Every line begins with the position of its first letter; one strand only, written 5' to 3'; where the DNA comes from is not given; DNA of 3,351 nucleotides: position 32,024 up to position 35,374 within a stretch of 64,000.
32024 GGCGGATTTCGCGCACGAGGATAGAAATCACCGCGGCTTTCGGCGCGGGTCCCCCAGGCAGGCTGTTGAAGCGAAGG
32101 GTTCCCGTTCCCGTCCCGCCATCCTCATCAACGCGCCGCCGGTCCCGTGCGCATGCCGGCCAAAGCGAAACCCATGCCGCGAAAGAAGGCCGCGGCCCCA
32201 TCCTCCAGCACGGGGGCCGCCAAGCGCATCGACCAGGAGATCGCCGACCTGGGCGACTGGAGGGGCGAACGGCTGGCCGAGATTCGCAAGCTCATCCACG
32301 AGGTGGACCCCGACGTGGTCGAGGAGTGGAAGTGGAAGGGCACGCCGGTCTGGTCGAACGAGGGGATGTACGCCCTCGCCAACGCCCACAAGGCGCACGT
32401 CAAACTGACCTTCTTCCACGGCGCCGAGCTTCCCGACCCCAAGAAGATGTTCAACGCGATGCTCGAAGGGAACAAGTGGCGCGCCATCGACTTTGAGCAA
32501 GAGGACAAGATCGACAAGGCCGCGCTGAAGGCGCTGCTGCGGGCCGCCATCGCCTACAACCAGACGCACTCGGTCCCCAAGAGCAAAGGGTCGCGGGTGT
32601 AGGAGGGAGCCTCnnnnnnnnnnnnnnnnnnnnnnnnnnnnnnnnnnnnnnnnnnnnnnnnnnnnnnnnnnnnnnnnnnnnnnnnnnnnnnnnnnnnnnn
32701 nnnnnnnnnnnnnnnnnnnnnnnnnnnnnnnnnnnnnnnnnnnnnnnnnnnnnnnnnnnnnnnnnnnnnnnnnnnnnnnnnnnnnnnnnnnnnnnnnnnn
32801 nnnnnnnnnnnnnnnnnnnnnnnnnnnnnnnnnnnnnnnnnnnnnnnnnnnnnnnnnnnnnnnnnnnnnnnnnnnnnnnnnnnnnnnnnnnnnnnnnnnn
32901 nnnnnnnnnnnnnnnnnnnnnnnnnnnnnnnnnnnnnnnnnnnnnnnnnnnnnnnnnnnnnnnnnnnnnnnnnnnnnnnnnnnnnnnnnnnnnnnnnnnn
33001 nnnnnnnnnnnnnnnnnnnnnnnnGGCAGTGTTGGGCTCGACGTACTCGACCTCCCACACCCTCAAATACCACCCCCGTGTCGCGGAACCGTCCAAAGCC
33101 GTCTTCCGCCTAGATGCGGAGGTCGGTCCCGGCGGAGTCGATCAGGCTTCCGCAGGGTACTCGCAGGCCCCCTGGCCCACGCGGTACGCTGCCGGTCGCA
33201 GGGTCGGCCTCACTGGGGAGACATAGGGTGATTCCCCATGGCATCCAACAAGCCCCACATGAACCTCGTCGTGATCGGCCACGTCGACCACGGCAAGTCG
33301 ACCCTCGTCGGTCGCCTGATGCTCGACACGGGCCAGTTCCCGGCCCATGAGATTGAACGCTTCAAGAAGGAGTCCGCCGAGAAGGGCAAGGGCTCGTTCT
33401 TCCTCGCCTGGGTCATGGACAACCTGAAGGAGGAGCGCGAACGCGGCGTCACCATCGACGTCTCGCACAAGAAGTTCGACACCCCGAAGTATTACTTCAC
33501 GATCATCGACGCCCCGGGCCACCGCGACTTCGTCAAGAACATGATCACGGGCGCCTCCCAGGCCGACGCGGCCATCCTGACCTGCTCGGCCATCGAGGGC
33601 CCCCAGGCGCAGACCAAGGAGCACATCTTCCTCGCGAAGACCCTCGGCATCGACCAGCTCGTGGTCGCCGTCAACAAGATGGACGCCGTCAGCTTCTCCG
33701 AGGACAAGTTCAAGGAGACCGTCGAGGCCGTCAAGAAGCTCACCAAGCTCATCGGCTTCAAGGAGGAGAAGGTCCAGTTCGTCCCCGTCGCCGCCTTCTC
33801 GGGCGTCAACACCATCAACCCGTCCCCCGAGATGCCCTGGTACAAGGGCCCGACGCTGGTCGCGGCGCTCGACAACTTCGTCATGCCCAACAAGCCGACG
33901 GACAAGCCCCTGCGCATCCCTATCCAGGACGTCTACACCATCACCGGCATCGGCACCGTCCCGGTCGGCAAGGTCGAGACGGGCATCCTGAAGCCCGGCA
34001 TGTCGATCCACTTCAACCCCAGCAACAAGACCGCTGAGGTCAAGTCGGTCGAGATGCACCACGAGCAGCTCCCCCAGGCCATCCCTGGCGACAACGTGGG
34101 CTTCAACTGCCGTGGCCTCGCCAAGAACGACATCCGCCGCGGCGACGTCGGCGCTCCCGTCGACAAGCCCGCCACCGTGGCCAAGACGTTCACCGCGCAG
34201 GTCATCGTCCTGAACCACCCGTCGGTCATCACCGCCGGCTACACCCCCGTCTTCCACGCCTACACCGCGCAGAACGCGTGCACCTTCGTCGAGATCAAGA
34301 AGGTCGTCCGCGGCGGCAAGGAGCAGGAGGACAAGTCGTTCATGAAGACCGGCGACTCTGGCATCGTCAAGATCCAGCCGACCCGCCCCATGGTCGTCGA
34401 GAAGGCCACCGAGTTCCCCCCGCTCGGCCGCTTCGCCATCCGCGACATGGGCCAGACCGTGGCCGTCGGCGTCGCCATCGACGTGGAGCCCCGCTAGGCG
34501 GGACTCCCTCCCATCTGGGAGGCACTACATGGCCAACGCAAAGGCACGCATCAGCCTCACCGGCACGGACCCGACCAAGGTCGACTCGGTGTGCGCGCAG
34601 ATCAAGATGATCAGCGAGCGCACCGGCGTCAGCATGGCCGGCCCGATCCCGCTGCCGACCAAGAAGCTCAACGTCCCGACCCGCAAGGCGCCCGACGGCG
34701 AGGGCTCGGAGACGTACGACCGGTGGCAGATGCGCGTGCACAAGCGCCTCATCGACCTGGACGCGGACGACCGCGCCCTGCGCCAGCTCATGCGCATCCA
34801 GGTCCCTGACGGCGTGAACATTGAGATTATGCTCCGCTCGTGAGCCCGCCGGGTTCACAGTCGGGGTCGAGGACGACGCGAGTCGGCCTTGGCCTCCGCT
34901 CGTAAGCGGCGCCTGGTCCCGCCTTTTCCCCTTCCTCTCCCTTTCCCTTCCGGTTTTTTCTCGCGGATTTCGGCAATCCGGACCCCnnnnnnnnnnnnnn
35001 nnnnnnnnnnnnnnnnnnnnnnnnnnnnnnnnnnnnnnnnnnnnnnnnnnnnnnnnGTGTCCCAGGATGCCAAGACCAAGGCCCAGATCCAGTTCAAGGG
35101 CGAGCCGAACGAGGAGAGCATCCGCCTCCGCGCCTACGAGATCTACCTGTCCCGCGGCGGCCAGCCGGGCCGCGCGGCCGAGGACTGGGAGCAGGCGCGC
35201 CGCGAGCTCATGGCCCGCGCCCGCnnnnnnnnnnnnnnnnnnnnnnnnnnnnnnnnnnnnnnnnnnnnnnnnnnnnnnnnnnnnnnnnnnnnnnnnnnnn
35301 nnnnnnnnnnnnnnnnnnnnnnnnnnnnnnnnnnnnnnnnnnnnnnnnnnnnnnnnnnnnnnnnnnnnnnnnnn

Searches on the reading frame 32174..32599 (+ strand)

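Call 34: search_protein_families(library=pfam, proteins=[window:32174-32599:+], max_evalue=0.001)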
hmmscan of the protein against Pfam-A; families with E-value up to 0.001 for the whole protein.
window:32174-32599:+ (142 aa): 2 families
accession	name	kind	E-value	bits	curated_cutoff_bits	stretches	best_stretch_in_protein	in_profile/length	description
PF08818.16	DUF1801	-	1.1e-21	77.5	27.2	1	30-126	1-85/85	Domain of unknown function (DU1801)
PF18899.5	DUF5655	-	9.1e-06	26.1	24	1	35-125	17-105/109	Domain of unknown function (DUF5655)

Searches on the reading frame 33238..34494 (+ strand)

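Call 34: search_protein_families(library=pfam, proteins=[window:33238-34494:+], max_evalue=0.001)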
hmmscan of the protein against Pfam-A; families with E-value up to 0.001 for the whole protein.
window:33238-34494:+ (419 aa): 6 families
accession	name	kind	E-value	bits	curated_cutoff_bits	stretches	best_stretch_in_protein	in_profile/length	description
PF00009.33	GTP_EFTU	-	2.1e-58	197.5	26.5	1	5-213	1-184/188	Elongation factor Tu GTP binding domain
PF22594.2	GTP-eEF1A_C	-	1.8e-29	102.5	27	1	318-412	2-99/101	GTP-eEF1A C-terminal domain-like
PF03143.23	GTP_EFTU_D3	-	2.6e-25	89.2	27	1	312-416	2-105/106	Elongation factor Tu C-terminal domain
PF03144.31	GTP_EFTU_D2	-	5.8e-19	68.7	30.3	1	239-304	1-71/73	Elongation factor Tu domain 2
PF01926.29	MMR_HSR1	-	1.6e-05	25.4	21.9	0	50-135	11-102/113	50S ribosome-binding GTPase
PF08477.19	Roc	-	0.00057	20.5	27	0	48-149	9-119/119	Ras of Complex, Roc, domain of DAPkinase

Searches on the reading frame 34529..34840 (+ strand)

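Call 65: search_protein_families(library=pfam, proteins=[window:34529-34840:+], max_evalue=0.001)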
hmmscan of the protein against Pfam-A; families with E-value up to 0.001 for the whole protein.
window:34529-34840:+ (104 aa): 1 family
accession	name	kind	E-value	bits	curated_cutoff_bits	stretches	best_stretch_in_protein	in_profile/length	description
PF00338.27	Ribosomal_S10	-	9e-29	100.1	21.2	1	7-100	1-97/98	Ribosomal protein S10p/S20e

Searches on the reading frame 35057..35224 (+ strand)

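Call 65: search_protein_families(library=pfam, proteins=[window:35057-35224:+], max_evalue=0.001)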
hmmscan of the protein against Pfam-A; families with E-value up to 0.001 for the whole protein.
window:35057-35224:+ (56 aa): 1 family
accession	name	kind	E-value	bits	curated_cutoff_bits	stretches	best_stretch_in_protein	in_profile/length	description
PF11154.13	DUF2934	-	8e-13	48.2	22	1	18-53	2-37/37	Protein of unknown function (DUF2934)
